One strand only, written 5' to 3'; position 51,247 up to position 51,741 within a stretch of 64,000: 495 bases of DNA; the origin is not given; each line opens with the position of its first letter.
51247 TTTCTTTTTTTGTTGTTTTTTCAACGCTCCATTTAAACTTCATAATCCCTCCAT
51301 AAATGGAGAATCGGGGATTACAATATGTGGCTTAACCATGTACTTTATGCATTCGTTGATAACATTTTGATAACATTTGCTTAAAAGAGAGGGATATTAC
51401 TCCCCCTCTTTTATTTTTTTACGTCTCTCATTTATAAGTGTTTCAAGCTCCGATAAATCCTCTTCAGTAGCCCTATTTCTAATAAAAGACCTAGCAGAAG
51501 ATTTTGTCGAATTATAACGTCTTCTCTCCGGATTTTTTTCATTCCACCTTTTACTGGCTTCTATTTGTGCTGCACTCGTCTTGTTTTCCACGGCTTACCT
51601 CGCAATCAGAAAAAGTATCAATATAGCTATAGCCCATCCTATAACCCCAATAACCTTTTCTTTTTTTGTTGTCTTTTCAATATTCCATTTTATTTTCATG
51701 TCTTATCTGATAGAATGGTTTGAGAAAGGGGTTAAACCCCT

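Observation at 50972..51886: Tandemly duplicated peptide-plus-small-protein micro-operon at the prophage/host junction: a candidate toxin-antitoxin or phage-exclusion moron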

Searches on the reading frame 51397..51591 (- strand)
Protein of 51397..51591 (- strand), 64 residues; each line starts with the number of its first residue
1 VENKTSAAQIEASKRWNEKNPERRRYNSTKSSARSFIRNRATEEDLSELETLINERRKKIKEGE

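Call 3: search_protein_families(library=pfam, proteins=[window:51397-51591:-], max_evalue=1)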
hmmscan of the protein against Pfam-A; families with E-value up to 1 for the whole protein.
window:51397-51591:- (64 aa): 0 families

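Call 4: search_protein_families(library=phrogs, proteins=[window:51397-51591:-], max_evalue=1)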
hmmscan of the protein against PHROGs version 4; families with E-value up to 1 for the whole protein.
window:51397-51591:- (64 aa): 1 family
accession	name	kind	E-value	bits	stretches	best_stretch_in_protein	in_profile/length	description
phrog_2277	-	unknown function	1.9e-22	80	1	2-60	3-61/62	-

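Call 5: search_protein_families(library=ncbifam, proteins=[window:51397-51591:-], max_evalue=1)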
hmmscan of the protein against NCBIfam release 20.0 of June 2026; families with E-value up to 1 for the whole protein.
window:51397-51591:- (64 aa): 1 family
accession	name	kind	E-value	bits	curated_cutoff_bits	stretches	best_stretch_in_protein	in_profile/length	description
TIGR04450.1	Gpos_C8_like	subfamily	0.33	10.5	27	1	17-62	35-80/240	putative immunity/bacteriocin fusion bifunctional protein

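Call 6: search_protein_families(library=padloc, proteins=[window:51397-51591:-], max_evalue=1)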
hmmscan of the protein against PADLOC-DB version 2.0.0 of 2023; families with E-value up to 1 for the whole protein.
window:51397-51591:- (64 aa): 1 family
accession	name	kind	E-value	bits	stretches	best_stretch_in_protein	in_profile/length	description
PDLC00979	Cmr3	-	0.01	13.3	1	17-62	103-148/287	Cmr3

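Call 7: search_dna_similar(collection=phages, mode=protein, query=window:51397-51591:-, max_evalue=0.001, max_rows=40)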
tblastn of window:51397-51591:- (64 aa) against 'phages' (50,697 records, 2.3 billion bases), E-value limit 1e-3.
Records with a match: 81; places in all: 82; records where one place covers at least 80% of the query: 41.
Best place of each record, by identity: 60-80% 7; <60% 74.
By first word of the organism name: Streptococcus 57; Listeria 15; Lactobacillus 5; Clostridium 4.
By host as written in the record: Listeria monocytogenes 9; Streptococcus thermophilus 7; Streptococcus equinus MEM7 5; - 4; Streptococcus equinus MEM36 3; Streptococcus salivarius 57.I 2; Streptococcus thermophilus VA214 2; Listeria monocytogenes HM00113468 2; and 40 more.
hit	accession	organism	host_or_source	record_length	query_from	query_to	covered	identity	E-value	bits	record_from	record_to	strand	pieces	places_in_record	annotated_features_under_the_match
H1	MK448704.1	Streptococcus phage Javan213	Streptococcus equinus Sb05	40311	8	59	81%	65.4%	9e-12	63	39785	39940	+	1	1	hypothetical protein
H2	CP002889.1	Streptococcus phage YMC-2011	Streptococcus salivarius 57.I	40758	5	60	88%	58.9%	8e-12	63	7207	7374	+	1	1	none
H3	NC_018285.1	Streptococcus phage YMC-2011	Streptococcus salivarius 57.I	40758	5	60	88%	58.9%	8e-12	63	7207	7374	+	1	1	none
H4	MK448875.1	Streptococcus phage Javan210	Streptococcus equinus MPR4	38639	5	60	88%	54.2%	2e-9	56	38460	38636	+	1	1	hypothetical protein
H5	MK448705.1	Streptococcus phage Javan215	Streptococcus equinus Sb09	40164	5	60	88%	54.2%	2e-9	56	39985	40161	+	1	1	hypothetical protein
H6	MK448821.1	Streptococcus phage Javan623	Streptococcus uberis B190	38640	7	60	84%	55.6%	7e-9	55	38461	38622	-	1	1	hypothetical protein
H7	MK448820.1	Streptococcus phage Javan617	Streptococcus uberis 6736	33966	1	56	88%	53.6%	4e-9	56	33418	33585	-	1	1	hypothetical protein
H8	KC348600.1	Streptococcus phage phi5218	Streptococcus suis 5218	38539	5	57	83%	56.4%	7e-9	55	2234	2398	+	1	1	hypothetical protein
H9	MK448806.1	Streptococcus phage Javan565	Streptococcus suis ERR120116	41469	5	57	83%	56.4%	7e-9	55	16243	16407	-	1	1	none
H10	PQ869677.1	Listeria phage LMC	Listeria monocytogenes ATCC 19115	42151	1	60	94%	49.2%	4e-10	59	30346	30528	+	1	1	hypothetical protein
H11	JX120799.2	Listeria phage LP-030-2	-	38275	1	60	94%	49.2%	4e-10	58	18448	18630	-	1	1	hypothetical protein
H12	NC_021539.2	Listeria phage LP-030-2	-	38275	1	60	94%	49.2%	4e-10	58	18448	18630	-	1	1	hypothetical protein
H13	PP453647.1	Listeria phage vB_Lmo_2389_typeII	Listeria monocytogenes LM2684 (serotype ...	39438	1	60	94%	49.2%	4e-10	58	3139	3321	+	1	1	hypothetical protein (x2)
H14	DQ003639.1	Listeria phage B025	Listeria monocytogenes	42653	1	60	94%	49.2%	9e-10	57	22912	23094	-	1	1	gp29 | gp30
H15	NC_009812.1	Listeria phage B025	Listeria monocytogenes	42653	1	60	94%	49.2%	9e-10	57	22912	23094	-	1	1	gp29 | gp30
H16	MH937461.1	Streptococcus phage CHPC642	Streptococcus thermophilus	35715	8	55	75%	60.4%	8e-9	55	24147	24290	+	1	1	hypothetical protein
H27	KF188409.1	Lactobacillus phage phiJB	-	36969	5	59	86%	50.9%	1e-7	51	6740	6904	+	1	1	hypothetical protein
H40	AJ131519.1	Lactobacillus phage phiadh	Lactobacillus gasseri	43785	4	60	89%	47.4%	5e-9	55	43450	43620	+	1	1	hypothetical protein | attachment site, att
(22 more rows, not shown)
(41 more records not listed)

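Call 11: get_annotated_region(hit=H14, flank=2500)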
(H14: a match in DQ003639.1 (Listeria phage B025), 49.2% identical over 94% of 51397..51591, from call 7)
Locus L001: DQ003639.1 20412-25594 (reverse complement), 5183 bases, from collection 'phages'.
description: Listeria phage B025, complete genome.
organism: Listeria phage B025 (NCBI taxid 330396)
taxonomy: Viruses; Duplodnaviria; Heunggongvirae; Uroviricota; Caudoviricetes; Trabyvirinae; Jelitavirus; Jelitavirus B025
host: Listeria monocytogenes; source: -; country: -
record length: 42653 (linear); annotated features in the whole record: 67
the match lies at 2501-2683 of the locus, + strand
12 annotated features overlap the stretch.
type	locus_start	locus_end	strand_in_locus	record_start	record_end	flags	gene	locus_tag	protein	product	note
CDS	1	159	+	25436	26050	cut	-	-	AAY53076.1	gp35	-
CDS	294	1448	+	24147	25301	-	int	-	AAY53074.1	Int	integrase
misc_feature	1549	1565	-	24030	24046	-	-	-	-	-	attP site; attachment site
CDS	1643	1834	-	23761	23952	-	-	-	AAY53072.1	gp33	-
CDS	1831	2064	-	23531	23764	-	-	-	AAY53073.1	gp32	-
CDS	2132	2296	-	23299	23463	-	-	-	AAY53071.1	gp31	-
CDS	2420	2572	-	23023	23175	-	-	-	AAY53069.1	gp30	-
CDS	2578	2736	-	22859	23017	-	-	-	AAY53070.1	gp29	-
CDS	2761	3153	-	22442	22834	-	-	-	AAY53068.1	gp28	-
CDS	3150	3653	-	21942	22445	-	-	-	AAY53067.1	gp27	-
CDS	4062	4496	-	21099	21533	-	-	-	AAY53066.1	gp26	-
CDS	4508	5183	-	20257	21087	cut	ply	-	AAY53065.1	PlyB025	endolysin; hydrolyzes peptide bonds in bacterial cell wall peptidoglycan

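Call 12: get_annotated_region(hit=H40, flank=2500)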
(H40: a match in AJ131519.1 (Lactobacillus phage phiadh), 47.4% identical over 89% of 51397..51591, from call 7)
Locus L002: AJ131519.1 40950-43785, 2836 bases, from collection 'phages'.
description: Lactobacillus bacteriophage phi adh complete genome.
organism: Lactobacillus phage phiadh (NCBI taxid 12417)
taxonomy: Viruses; Duplodnaviria; Heunggongvirae; Uroviricota; Caudoviricetes
host: Lactobacillus gasseri; source: -; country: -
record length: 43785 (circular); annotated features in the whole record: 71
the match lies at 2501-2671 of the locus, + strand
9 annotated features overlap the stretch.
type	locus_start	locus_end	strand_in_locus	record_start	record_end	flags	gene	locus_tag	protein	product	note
misc_feature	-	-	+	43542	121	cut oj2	-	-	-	-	attachment site, att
CDS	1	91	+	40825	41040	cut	-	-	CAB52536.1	hypothetical protein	ORF1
CDS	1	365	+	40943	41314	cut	-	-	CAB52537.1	hypothetical protein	ORF123b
CDS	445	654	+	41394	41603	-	-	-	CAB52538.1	hypothetical protein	ORF69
CDS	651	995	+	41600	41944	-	hol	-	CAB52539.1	holin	-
CDS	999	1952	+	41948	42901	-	lys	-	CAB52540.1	lysin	-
stem_loop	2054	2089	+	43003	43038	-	-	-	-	-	-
CDS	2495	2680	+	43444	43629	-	-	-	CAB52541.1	hypothetical protein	ORFC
misc_feature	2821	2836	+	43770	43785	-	-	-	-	-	attachment site, core region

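Call 13: get_annotated_region(hit=H1, flank=2500)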
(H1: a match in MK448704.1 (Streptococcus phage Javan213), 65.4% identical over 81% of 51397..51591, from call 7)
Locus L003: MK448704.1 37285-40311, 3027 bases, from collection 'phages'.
description: Streptococcus phage Javan213, complete genome.
organism: Streptococcus phage Javan213 (NCBI taxid 2548049)
taxonomy: Viruses; Duplodnaviria; Heunggongvirae; Uroviricota; Caudoviricetes
host: Streptococcus equinus Sb05; source: -; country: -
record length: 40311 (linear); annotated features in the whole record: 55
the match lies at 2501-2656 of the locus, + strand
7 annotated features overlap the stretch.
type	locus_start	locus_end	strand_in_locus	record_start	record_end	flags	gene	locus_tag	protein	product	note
CDS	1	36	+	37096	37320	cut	-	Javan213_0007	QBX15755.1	hypothetical protein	-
CDS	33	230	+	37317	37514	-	-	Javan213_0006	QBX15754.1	hypothetical protein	-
CDS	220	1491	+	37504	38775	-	-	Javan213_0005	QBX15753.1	membrane-bound lytic murein transglycosylase D precursor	-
CDS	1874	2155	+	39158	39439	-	-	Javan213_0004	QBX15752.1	hypothetical protein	-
CDS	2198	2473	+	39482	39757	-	-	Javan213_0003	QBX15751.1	hypothetical protein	-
CDS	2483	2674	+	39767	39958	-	-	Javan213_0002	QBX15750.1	hypothetical protein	-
CDS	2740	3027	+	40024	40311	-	-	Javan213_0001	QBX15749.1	hypothetical protein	-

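Call 18: find_homologous_proteins(query=window:51397-51591:-)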
Query window:51397-51591:- (64 aa): 16 proteins with E <= 0.001 among 16 candidates.
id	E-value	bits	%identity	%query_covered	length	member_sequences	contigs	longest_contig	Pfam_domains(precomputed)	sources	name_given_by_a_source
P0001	8.9e-31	121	100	100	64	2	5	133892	-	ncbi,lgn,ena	-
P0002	1.0e-19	87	73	100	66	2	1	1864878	-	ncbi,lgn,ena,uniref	uniref:hypothetical protein n=1 Tax=Ndongobacter massiliensis TaxID=1871025 RepID=UPI0009F80980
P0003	1.5e-19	86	75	98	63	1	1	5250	-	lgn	-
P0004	3.3e-17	79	69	97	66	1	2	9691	-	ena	-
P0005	1.1e-14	71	75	81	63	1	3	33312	-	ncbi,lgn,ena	-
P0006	1.9e-14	70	77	81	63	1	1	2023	-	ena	-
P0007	2.0e-14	70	75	81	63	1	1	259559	-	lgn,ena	-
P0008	1.4e-13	68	73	81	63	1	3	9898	-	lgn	-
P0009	1.6e-12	64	67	81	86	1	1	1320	-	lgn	-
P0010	2.4e-12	64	71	81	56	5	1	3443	-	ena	-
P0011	6.2e-12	62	61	84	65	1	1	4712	-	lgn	-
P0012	7.6e-12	62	71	80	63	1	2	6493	-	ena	-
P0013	8.3e-12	62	67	84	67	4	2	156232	-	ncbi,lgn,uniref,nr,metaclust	ncbi:hypothetical protein [Helcococcus sueciensis]|uniref:hypothetical protein n=1 Tax=Helcococcus s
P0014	3.8e-11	60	67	81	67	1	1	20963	-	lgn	-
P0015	3.0e-10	57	62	86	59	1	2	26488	-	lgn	-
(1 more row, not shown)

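Call 21: find_encoding_contigs(protein=P0001, flank=6000, max_places=6)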
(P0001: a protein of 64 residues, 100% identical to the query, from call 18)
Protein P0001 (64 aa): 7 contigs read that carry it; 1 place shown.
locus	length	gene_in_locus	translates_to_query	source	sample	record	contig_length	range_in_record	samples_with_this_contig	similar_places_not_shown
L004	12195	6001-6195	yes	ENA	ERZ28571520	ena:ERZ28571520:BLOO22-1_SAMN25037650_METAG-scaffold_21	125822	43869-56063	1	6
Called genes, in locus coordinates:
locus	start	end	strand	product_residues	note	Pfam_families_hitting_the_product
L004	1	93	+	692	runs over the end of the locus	PF06605:Prophage_tail, PF07902:Gp58 (weak)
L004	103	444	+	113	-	-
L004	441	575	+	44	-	-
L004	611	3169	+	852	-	-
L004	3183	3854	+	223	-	-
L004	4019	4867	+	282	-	PF01520:Amidase_3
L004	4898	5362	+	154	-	-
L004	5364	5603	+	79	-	PF16938:Phage_holin_Dp1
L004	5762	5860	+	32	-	-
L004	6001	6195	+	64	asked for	-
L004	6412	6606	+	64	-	-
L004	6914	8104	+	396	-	PF00108:Thiolase_N, PF00109:ketoacyl-synt (faint), PF02803:Thiolase_C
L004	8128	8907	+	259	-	PF00378:ECH_1, PF16113:ECH_2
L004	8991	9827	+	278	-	PF02737:3HCDH_N, PF00725:3HCDH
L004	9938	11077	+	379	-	PF02771:Acyl-CoA_dh_N, PF02770:Acyl-CoA_dh_M, PF00441:Acyl-CoA_dh_1, PF08028:Acyl-CoA_dh_2, PF22924:ACOX_C_alpha1 (weak)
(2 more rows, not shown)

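Call 24: search_solved_structures(query=A1, max_evalue=10, show_alignments=2)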
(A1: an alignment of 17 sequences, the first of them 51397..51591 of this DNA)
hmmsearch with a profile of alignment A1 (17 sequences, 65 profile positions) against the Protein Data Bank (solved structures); distinct sequences matched with E-value up to 10: 1.
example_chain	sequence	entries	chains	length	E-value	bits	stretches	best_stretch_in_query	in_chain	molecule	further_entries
8ye6_B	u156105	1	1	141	9.7e-21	76.7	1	8-57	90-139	A32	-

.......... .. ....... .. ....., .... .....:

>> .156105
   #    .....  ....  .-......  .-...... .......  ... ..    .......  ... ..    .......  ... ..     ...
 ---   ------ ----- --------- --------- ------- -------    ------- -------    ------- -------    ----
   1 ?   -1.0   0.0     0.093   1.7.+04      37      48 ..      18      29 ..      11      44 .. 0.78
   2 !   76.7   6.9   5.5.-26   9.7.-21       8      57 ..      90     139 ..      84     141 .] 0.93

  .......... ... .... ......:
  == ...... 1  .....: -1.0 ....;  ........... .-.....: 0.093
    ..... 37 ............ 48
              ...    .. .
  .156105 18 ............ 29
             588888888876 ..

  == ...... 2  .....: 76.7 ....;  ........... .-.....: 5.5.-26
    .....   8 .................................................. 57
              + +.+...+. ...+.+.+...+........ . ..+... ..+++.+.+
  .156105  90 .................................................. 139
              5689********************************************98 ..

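Call 37: search_protein_representatives(alignment_id=A1)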
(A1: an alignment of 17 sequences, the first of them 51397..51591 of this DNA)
Query: 17 sequences, 65 profile positions. Proteins with E-value up to 0.001 (for the whole library): 744; up to 1e-10: 224; up to 1e-30: 0. The best 150 are listed.
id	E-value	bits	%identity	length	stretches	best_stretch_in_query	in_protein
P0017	8.4e-24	99.3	-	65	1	3-61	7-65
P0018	3.0e-23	97.6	-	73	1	3-63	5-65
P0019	3.2e-23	97.5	-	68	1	7-63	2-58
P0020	1.8e-22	95.1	-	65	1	3-61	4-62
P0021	3.5e-22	94.2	-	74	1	1-59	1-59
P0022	1.7e-21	91.9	-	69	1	1-63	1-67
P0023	2.3e-21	91.5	-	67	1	7-61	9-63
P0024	5.3e-21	90.4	-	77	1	1-62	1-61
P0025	6.5e-21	90.1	-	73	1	5-57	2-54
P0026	9.3e-21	89.6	-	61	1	4-63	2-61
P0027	1.5e-20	88.9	-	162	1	1-64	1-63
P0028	2.0e-20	88.5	-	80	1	7-62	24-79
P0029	4.3e-20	87.5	-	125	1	8-60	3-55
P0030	5.9e-20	87.0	-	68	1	1-63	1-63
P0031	7.3e-20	86.7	-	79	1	1-63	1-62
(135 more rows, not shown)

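Call 38: find_related_loci(query=A1, collection=genome_contigs, flank=4000)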
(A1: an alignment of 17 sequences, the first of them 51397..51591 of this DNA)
Query A1 (64 aa) in genome_contigs; peptide patterns used: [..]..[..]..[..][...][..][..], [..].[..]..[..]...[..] (x = any residue, [..] = any of these).
141 stretches matched a pattern; 58 encode a relative of the query (tblastn E <= 1e-3); 58 distinct loci.
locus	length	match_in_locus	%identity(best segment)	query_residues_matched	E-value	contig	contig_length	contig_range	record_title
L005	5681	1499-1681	57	2-62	4e-18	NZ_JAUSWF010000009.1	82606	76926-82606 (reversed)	Aedoeadaptatus ivorii strain DSM 10022 Ga0480185_09, whole genome shotgun sequence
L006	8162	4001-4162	65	9-62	2e-17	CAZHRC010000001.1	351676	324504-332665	MAG TPA_asm: uncultured Peptoniphilaceae bacterium isolate SRP192927_co2_599 genome assembly, contig: NODE_3_length_3516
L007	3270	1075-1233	64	8-60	3e-17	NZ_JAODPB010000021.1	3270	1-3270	Shouchella tritolerans strain FJAT-45399 Scaffold21, whole genome shotgun sequence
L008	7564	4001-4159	64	8-60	4e-17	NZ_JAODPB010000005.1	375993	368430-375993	Shouchella tritolerans strain FJAT-45399 Scaffold5, whole genome shotgun sequence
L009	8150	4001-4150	62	11-60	8e-16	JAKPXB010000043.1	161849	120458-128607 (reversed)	MAG: Bacillota bacterium isolate USPA_metabat.25 k141_1379361, whole genome shotgun sequence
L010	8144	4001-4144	67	9-56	2e-15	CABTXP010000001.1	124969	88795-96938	MAG TPA_asm: uncultured Clostridiales bacterium isolate MGYG-HGUT-03759 genome assembly, contig: GUT_GENOME243569_1, who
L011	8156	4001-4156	65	8-59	2e-15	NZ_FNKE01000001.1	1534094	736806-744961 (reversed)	Streptococcus equinus strain Sb05, whole genome shotgun sequence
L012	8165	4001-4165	56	6-60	4e-15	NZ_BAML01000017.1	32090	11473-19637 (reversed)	Ligilactobacillus hayakitensis DSM 18933 = JCM 14209, whole genome shotgun sequence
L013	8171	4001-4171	56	6-62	4e-15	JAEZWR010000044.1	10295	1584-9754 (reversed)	MAG: Bacillota bacterium isolate OH_PFB_166 k127_1393087, whole genome shotgun sequence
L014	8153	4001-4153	63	6-56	4e-15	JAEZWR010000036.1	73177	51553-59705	MAG: Bacillota bacterium isolate OH_PFB_166 k127_45394, whole genome shotgun sequence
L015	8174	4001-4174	57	7-64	8e-15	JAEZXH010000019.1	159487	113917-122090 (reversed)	MAG: Bacillota bacterium isolate OH_PFB_194 k127_1407287, whole genome shotgun sequence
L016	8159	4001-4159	57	8-60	3e-14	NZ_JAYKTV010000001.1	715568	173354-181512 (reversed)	Companilactobacillus sp. HBUAS59699 NODE_1_length_715568_cov_172.892746, whole genome shotgun sequence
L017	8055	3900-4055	56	9-60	4e-14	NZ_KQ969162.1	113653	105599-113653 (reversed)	Streptococcus sp. DD10 scaffold00006, whole genome shotgun sequence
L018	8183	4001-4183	49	1-61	4e-14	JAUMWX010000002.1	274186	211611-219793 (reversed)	MAG: Tissierellia bacterium isolate S15M_Sa_33 NODE_5_length_274186_cov_26.458883, whole genome shotgun sequence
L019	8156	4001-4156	62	5-56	5e-14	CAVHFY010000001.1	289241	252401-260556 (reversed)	Lachnospiraceae bacterium isolate H07656-L1_cleanbin_000001 genome assembly, contig: Spades_H07656-L1_contig_2, whole ge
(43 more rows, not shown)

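Call 54: predict_structure(alignment_id=A1)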
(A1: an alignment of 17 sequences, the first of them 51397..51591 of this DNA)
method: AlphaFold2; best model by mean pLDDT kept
length: 64 residues; sequences in the alignment: 17
mean_pLDDT: 90.3   pTM: 0.61
mean pLDDT of the five models: 90.3, 90.0, 87.3, 81.4, 74.2
residues with pLDDT >= 90: 47; 70-90: 12; 50-70: 4; < 50: 1
segments of 3 or more residues with pLDDT < 50: none
pLDDT, mean of each block of 10 residues (from residue 1): 71 90 93 96 97 97 86
secondary structure, 60 per line:
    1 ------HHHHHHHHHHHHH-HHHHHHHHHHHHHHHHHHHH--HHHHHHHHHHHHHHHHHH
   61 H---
elements in order: H7-19 H21-40 H43-61

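Call 58: find_encoding_contigs(protein=P0002, flank=3000, max_places=3)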
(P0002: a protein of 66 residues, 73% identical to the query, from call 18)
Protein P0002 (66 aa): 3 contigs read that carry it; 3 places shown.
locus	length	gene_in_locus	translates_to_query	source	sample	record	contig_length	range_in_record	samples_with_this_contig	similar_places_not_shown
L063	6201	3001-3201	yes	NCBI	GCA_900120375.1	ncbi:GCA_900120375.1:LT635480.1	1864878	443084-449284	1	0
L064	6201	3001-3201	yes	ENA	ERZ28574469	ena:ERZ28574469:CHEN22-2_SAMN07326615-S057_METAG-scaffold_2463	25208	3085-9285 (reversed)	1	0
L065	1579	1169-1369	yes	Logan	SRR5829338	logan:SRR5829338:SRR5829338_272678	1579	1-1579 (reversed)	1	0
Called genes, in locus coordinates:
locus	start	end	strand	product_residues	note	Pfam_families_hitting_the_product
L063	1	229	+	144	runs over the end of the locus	-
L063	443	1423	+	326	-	PF01510:Amidase_2, PF05036:SPOR, PF08460:SH3_5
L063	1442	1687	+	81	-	-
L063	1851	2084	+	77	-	-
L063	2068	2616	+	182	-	PF10097:DUF2335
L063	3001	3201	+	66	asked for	-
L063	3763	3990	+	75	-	-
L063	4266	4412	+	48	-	-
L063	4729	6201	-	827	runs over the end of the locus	PF00874:PRD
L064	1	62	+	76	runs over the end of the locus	-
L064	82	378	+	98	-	-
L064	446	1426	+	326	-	PF01510:Amidase_2, PF05036:SPOR, PF08460:SH3_5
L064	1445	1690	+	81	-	-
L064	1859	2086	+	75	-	-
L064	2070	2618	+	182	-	PF10097:DUF2335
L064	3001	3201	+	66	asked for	-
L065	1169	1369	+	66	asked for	-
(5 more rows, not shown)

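Call 59: find_encoding_contigs(protein=P0003, flank=3000, max_places=3)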
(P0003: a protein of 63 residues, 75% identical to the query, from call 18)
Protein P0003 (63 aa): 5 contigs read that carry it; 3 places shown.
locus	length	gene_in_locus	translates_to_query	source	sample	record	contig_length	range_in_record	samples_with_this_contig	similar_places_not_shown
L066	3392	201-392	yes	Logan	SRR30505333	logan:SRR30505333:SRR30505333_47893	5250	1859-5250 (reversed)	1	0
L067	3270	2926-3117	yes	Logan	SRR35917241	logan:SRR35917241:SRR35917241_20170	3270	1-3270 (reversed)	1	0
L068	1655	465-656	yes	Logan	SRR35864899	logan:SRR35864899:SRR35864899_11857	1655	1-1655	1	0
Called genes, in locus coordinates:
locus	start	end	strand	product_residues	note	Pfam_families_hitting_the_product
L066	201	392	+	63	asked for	-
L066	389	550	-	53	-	-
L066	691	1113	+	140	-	-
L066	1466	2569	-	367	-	PF14657:Arm-DNA-bind_4, PF14659:Phage_int_SAM_3, PF22022:Phage_int_M (weak), PF00589:Phage_integrase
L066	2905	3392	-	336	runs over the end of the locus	PF07751:Abi_2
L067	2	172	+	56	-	?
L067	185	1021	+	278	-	PF12799:LRR_4 (faint), PF03382:DUF285, PF13855:LRR_8 (faint), PF23952:LRR_EndoS (faint), PF03382:DUF285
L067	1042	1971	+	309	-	PF01183:Glyco_hydro_25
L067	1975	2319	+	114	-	-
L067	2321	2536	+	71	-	PF16938:Phage_holin_Dp1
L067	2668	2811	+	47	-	-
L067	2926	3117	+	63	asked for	-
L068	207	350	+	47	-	-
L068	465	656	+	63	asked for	-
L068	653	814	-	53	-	-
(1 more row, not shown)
